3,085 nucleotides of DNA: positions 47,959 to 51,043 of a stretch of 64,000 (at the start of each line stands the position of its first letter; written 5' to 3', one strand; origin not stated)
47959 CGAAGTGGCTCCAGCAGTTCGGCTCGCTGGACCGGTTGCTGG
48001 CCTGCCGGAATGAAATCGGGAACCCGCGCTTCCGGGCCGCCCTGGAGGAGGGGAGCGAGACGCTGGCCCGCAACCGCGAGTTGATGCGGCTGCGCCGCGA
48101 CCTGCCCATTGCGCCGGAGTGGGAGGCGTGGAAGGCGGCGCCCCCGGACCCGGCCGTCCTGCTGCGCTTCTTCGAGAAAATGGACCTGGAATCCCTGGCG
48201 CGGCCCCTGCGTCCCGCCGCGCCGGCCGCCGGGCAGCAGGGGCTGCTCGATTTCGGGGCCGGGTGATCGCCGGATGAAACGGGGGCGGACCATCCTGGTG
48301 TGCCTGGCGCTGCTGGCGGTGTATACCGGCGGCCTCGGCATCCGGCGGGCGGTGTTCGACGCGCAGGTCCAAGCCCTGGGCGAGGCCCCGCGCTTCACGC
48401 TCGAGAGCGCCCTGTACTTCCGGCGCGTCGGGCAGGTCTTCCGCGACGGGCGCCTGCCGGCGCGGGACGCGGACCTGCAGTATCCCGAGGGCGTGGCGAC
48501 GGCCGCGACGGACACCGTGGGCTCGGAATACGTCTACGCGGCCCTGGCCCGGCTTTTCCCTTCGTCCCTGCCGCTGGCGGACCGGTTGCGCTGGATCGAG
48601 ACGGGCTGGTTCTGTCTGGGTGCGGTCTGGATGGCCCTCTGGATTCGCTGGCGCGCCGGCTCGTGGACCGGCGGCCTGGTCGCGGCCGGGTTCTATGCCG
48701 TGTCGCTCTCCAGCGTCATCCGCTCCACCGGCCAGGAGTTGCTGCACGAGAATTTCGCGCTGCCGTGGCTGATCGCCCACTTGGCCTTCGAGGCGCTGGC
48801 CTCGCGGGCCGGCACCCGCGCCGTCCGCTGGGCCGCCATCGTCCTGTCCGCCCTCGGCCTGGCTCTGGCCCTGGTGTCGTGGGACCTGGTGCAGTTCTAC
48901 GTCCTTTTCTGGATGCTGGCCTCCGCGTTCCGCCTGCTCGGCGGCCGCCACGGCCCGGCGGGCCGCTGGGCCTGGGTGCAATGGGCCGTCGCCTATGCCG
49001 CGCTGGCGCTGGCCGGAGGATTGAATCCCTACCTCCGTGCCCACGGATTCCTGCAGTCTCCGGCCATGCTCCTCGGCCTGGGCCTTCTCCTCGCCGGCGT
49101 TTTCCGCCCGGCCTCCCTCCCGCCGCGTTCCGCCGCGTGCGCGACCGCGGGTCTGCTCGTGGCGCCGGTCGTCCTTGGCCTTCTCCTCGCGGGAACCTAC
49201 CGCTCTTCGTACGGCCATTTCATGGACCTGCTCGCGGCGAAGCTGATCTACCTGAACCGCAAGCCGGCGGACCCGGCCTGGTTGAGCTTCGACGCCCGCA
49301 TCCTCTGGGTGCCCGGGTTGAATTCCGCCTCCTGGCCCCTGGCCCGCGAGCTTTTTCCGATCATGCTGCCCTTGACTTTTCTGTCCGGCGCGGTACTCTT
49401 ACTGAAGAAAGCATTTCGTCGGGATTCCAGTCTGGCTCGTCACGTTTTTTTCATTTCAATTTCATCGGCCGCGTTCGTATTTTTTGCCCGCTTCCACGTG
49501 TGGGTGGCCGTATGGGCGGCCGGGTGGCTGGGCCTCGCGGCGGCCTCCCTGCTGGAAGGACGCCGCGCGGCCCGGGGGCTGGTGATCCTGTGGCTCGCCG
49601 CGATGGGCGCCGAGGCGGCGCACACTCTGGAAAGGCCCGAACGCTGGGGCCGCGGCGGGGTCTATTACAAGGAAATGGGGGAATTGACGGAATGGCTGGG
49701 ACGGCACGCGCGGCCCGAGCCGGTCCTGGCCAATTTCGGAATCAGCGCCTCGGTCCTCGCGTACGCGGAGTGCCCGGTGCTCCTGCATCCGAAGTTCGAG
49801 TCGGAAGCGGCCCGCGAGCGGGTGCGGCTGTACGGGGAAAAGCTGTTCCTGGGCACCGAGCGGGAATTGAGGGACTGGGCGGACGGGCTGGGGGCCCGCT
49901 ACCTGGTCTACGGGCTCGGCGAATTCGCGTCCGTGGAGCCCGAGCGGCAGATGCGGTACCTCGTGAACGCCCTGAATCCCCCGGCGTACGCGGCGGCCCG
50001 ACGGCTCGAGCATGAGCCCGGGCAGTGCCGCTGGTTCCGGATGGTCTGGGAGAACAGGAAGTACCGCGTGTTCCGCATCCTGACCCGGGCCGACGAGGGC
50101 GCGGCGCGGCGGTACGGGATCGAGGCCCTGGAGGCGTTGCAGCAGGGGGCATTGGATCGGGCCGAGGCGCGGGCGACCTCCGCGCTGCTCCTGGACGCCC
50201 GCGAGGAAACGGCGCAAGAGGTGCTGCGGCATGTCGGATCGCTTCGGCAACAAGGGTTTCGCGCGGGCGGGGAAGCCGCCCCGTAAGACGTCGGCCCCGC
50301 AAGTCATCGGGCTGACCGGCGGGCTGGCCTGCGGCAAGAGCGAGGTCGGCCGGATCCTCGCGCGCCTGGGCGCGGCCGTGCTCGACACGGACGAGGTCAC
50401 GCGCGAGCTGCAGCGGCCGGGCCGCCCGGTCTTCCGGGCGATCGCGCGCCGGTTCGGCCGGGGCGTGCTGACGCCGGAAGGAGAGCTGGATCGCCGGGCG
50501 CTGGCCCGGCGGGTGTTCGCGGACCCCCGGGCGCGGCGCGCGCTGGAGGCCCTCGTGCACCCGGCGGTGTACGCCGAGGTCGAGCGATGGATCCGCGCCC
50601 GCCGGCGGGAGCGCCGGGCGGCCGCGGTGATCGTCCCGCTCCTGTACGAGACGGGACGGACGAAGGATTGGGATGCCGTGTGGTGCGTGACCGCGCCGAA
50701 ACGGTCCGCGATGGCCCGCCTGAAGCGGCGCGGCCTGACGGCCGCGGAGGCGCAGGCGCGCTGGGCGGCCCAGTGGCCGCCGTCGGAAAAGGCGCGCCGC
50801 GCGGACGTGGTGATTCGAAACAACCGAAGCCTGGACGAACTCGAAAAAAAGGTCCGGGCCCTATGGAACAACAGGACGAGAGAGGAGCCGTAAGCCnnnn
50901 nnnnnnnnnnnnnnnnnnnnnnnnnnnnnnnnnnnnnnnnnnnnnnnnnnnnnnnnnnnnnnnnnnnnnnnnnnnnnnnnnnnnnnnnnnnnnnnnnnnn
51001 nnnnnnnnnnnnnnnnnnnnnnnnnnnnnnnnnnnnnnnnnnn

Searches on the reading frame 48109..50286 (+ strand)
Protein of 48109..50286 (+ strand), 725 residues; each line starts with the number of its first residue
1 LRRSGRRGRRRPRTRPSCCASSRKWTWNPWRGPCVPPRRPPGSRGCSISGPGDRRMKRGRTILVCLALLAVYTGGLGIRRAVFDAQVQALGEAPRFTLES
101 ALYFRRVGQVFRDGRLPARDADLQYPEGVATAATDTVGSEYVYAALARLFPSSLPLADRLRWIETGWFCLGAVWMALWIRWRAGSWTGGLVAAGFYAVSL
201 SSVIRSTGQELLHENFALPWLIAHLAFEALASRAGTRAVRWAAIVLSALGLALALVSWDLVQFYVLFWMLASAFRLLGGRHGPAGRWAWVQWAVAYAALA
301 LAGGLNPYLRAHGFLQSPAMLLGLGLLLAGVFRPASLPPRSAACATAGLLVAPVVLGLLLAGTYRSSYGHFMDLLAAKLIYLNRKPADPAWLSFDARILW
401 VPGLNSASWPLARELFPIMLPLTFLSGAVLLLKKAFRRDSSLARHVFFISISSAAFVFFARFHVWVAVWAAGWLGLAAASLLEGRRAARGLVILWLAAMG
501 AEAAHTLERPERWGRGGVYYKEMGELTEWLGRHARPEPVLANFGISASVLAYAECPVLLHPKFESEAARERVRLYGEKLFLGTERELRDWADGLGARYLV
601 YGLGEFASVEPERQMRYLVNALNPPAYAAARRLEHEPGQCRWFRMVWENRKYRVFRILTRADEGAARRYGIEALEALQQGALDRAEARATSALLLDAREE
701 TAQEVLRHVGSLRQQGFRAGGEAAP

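Call 49: search_protein_families(library=pfam, proteins=[window:48109-50286:+], max_evalue=0.001)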
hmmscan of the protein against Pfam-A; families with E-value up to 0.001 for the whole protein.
window:48109-50286:+ (725 aa): 1 family
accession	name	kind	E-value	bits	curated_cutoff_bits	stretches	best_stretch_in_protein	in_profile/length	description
PF10034.15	Dpy19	-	1.2e-11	44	27.2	2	171-332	122-283/653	Q-cell neuroblast polarisation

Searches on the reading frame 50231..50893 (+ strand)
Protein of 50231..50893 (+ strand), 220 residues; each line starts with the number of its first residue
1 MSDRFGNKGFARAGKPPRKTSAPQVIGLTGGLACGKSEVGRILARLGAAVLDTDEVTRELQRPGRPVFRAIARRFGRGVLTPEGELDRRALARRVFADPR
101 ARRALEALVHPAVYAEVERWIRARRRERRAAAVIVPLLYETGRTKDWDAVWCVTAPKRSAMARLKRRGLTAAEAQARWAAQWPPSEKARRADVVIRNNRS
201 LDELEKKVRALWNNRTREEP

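Call 49: search_protein_families(library=pfam, proteins=[window:50231-50893:+], max_evalue=0.001)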
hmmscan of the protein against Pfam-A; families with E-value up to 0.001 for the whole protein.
window:50231-50893:+ (220 aa): 2 families
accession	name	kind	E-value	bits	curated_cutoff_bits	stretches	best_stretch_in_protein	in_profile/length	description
PF01121.26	CoaE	-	8.7e-47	159.6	27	1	25-202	2-179/180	Dephospho-CoA kinase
PF13238.12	AAA_18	-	0.00056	20.8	29.4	0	26-171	1-115/128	AAA domain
